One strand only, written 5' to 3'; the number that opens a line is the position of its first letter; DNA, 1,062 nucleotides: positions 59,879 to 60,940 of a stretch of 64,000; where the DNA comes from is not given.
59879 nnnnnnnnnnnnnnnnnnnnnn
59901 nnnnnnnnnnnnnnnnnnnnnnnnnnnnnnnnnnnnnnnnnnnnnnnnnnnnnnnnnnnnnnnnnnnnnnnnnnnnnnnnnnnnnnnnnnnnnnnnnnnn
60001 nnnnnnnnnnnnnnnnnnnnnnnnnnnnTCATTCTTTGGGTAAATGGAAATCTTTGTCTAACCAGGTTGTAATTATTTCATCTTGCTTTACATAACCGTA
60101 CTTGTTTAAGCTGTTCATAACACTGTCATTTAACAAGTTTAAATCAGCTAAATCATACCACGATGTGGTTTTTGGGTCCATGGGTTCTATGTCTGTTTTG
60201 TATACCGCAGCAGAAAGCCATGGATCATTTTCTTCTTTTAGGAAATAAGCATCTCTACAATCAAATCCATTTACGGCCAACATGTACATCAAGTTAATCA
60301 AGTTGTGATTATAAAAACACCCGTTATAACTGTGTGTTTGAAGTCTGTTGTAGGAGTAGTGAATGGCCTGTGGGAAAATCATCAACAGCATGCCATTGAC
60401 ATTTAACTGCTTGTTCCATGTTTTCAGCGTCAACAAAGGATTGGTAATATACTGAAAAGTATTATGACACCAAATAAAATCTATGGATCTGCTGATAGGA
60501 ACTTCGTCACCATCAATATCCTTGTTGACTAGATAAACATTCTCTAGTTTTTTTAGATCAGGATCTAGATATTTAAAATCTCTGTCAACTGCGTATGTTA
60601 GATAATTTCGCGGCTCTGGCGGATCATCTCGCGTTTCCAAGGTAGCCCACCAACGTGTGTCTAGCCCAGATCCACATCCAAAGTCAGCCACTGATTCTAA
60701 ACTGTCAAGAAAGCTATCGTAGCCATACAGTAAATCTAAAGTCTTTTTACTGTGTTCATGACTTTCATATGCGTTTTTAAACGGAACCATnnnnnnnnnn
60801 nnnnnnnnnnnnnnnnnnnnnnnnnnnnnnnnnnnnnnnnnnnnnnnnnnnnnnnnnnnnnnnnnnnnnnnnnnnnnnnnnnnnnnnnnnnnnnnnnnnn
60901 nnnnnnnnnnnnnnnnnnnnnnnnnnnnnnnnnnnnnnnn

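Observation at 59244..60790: Nucleotidyltransferase-cupin fusion and a methyltransferase: a candidate third glycan-tailoring unit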

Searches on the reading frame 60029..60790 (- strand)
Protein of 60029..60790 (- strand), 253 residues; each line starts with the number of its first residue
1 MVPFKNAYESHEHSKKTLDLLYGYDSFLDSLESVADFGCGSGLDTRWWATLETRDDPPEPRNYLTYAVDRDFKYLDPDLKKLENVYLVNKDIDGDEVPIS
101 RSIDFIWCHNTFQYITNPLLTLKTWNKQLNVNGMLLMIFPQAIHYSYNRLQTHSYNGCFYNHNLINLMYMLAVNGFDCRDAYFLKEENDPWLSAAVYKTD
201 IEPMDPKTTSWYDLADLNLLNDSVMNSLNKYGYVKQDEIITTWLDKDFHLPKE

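Call 3: search_protein_families(library=pfam, proteins=[window:60029-60790:-], max_evalue=0.01)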
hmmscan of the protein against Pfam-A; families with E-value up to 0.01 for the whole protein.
window:60029-60790:- (253 aa): 5 families
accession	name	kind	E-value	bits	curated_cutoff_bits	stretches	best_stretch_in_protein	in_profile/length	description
PF08242.18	Methyltransf_12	-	1.1e-05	26.5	30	1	36-135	2-98/98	Methyltransferase domain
PF08241.18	Methyltransf_11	-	1.3e-05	26.2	21.2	1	36-136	2-94/95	Methyltransferase domain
PF13489.12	Methyltransf_23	-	0.00013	22.2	27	1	28-166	20-143/164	Methyltransferase domain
PF13847.12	Methyltransf_31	-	0.00014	22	27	1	29-141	2-113/145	Methyltransferase domain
PF13649.12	Methyltransf_25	-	0.0037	18.4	27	0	34-130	1-94/97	Methyltransferase domain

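Call 4: search_protein_families(library=phrogs, proteins=[window:60029-60790:-], max_evalue=0.001)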
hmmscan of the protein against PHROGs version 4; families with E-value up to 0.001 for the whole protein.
window:60029-60790:- (253 aa): 0 families

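Call 16: search_protein_families(library=ncbifam, proteins=[window:60029-60790:-], max_evalue=0.01)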
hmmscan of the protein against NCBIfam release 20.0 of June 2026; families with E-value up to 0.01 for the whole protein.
window:60029-60790:- (253 aa): 2 families
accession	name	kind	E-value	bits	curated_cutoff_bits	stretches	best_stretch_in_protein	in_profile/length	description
TIGR02072.1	BioC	equivalog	2.6e-05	24.1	184.95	1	32-137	36-132/244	malonyl-ACP O-methyltransferase BioC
NF002463.0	PRK01683.1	equivalog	0.0017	18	297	1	12-143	15-134/258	trans-aconitate 2-methyltransferase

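Call 49: find_homologous_proteins(query=window:60029-60790:-, max_evalue=0.001)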
Query window:60029-60790:- (253 aa): 983 proteins with E <= 0.001 among 1127 candidates; the best 120 are listed.
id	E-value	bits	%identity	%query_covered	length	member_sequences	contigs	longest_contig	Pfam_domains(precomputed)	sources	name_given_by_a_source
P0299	2.3e-154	530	86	100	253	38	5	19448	PF13847.13,PF08241.19,PF08242.19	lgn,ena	-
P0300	2.8e-143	494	79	100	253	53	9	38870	PF08241.19,PF08242.19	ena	-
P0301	3.2e-143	494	82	100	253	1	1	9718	PF08241.19,PF08242.19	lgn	-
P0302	8.5e-142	489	79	100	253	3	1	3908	PF08241.19,PF08242.19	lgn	-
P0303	2.9e-141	487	78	100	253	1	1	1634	PF08241.19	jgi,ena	jgi:SAM-dependent methyltransferase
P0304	7.4e-140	483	79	100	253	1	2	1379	PF08241.19,PF08242.19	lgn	-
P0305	3.6e-139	480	78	100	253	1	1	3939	PF13489.13,PF13649.13,PF08241.19,PF08242.19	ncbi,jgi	jgi:SAM-dependent methyltransferase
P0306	1.7e-138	478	77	100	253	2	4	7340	PF08241.19,PF08242.19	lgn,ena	-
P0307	1.3e-137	475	77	100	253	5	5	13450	PF13847.13,PF13489.13,PF13649.13,PF08241.19,PF08242.19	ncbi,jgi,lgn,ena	jgi:SAM-dependent methyltransferase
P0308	1.2e-136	472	78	100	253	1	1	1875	PF08241.19,PF08242.19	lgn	-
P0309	2.1e-136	471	76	100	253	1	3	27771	PF13489.13,PF08241.19,PF08242.19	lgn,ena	-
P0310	2.9e-136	471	77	100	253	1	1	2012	PF13489.13,PF13649.13,PF08241.19,PF08242.19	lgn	-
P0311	1.7e-134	465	76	100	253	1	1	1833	PF13489.13,PF13649.13,PF08241.19,PF08242.19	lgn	-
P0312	3.0e-132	458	75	100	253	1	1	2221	PF13847.13,PF13489.13,PF13649.13,PF08241.19,PF08242.19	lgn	-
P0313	2.7e-131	455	74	100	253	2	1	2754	-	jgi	-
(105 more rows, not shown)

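Call 66: search_solved_structures(query=A3, max_evalue=1)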
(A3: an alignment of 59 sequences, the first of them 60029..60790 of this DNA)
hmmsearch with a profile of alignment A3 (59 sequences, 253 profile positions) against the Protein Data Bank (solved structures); distinct sequences matched with E-value up to 1: 9.
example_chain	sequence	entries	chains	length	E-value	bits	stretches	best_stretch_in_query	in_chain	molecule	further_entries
2p35_A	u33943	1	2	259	0.00065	22.3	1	65-143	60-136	Trans-aconitate 2-methyltransferase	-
8k5l_A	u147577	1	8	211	0.0022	20.6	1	72-149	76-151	tRNA (cmo5U34)-methyltransferase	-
5dly_A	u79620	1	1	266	0.069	15.7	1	10-134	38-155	plantazolicin methyltransferase BamL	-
4kvz_A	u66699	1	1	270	0.069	15.7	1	10-134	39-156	BamL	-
8joz_A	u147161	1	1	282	0.07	15.7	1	77-142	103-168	tRNA 5-carboxymethoxyuridine methyltransferase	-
5dm0_A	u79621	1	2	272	0.071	15.7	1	10-134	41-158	plantazolicin methyltransferase BamL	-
4htf_A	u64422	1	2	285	0.073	15.6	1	77-142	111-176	S-adenosylmethionine-dependent methyltransferase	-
6f5z_A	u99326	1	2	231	0.14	14.7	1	80-139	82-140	24-sterol C-methyltransferase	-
3dh0_A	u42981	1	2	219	0.68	12.4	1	64-127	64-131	SAM dependent methyltransferase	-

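Call 76: predict_structure(alignment_id=A3)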
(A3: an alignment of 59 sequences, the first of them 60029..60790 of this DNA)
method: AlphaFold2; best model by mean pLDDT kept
length: 253 residues; sequences in the alignment: 59
mean_pLDDT: 88.3   pTM: 0.88
mean pLDDT of the five models: 88.3, 85.6, 85.3, 84.1, 83.9
residues with pLDDT >= 90: 168; 70-90: 58; 50-70: 21; < 50: 6
segments of 3 or more residues with pLDDT < 50: 144-148
pLDDT, mean of each block of 10 residues (from residue 1): 79 95 92 96 97 92 96 93 97 92 96 89 96 95 51 61 83 94 85 94 93 94 91 85 79 61
secondary structure, 60 per line:
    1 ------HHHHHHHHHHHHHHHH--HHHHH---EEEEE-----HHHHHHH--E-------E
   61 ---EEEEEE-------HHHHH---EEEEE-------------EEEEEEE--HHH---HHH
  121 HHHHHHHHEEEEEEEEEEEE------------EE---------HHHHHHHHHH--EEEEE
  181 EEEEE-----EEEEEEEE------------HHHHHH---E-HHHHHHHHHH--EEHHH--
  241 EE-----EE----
elements in order: H7-22 H25-29 E33-37 H43-49 E64-69 H77-81 E85-89 E103-109 H118-128 E129-140 H164-173 E176-185 E191-198 H211-216 H222-231

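Call 78: fold_search(model_id=the predicted structure, library=pdb)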
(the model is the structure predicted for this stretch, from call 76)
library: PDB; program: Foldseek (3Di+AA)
matches with E <= 10: 1595; with E <= 0.001: 984
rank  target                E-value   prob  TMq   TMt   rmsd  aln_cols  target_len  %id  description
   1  3hp7                  4.8e-08  1.00  0.45  0.42   8.0       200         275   17  Putative hemolysin from Streptococcus thermophilus. (released 2009-06-16)
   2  6ect                  8.0e-08  1.00  0.53  0.48   7.1       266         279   10  StiE O-MT residues 961-1257 (released 2018-12-12)
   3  3mti_A                1.3e-07  1.00  0.42  0.59   5.4       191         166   17  The Crystal Structure of a rRNA Methylase from Streptococcus thermophilus to 1.95A (released 2010-05-12)
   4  3ofk_D                1.5e-07  1.00  0.48  0.64   6.0       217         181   12  Crystal structure of N-methyltransferase NodS from Bradyrhizobium japonicum WM9 in complex with S-adenosyl-l-homocyste (released 2010-10-27)
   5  3cgg_A                2.7e-07  1.00  0.47  0.62   6.1       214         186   14  Crystal structure of TehB-like SAM-dependent methyltransferase (NP_600671.1) from Corynebacterium glutamicum ATCC 1303 (released 2008-03-18)
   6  3cgg_B                3.0e-07  1.00  0.48  0.64   5.7       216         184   14  Crystal structure of TehB-like SAM-dependent methyltransferase (NP_600671.1) from Corynebacterium glutamicum ATCC 1303 (released 2008-03-18)
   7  6ecx                  4.2e-07  1.00  0.52  0.47   6.0       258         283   11  StiE O-MT residues 942-1257 (released 2018-12-12)
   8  8joz_A                4.4e-07  1.00  0.56  0.55   5.8       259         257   13  Crystal structure of CmoM from E. coli complexed with sinefungin and cellularly expressed tRNA Ser (released 2023-08-30)
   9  6ecw_B                4.4e-07  1.00  0.53  0.49   6.0       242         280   13  StiD O-MT residues 956-1266 (released 2018-12-12)
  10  6cx6_A                4.4e-07  1.00  0.47  0.37   5.4       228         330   16  The structure of an As(III) S-adenosylmethionine methyltransferase with As(III) and S-adenosyl-L-homocysteine (SAH) (released 2018-06-27)
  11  3ofk_A                4.7e-07  1.00  0.48  0.58   5.7       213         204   13  Crystal structure of N-methyltransferase NodS from Bradyrhizobium japonicum WM9 in complex with S-adenosyl-l-homocyste (released 2010-10-27)
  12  4htf_A                5.4e-07  1.00  0.52  0.53   4.9       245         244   13  Crystal structure of S-adenosylmethionine-dependent methyltransferase from Escherichia coli in complex with S-adenosyl (released 2012-11-21)
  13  3eey_C                5.7e-07  1.00  0.44  0.57   6.4       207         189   15  CRYSTAL STRUCTURE OF PUTATIVE RRNA-METHYLASE FROM Clostridium thermocellum (released 2008-09-16)
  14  3mti_B                5.7e-07  1.00  0.43  0.57   6.2       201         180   15  The Crystal Structure of a rRNA Methylase from Streptococcus thermophilus to 1.95A (released 2010-05-12)
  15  4qtt_D                6.5e-07  1.00  0.47  0.67   4.8       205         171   18  Structure of S. cerevisiae Bud23-Trm112 complex involved in formation of m7G1575 on 18S rRNA (apo-form) (released 2014-12-24)
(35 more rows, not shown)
